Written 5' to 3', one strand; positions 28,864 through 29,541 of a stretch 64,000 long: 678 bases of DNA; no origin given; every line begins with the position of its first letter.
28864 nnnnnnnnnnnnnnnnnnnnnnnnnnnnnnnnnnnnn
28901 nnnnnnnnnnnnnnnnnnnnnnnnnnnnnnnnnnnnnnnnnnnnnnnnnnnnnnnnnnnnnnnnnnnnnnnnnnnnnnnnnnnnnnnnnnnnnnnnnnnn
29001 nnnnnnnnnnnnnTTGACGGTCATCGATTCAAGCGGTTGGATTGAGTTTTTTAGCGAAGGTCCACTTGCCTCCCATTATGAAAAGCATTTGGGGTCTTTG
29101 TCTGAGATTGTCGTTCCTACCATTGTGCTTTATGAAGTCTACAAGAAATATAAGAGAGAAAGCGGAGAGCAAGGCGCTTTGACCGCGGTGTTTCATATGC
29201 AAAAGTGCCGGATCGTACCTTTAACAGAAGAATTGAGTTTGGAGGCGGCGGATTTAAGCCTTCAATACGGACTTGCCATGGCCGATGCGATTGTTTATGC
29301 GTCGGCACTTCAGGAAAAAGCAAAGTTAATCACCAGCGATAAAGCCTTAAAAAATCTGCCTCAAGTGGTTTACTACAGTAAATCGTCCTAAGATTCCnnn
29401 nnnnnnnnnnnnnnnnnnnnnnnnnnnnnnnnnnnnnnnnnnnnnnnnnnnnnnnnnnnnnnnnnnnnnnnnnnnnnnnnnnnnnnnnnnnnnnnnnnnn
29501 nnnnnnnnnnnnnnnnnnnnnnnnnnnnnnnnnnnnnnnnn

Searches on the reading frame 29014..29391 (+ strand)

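Call 74: search_protein_families(library=pfam, proteins=[window:29014-29391:+], max_evalue=0.001)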
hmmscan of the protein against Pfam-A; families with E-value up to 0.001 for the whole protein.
window:29014-29391:+ (125 aa): 1 family
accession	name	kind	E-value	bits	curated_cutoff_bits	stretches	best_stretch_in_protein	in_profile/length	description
PF01850.27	PIN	-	8.1e-21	75.3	23.6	1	3-115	2-117/120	PIN domain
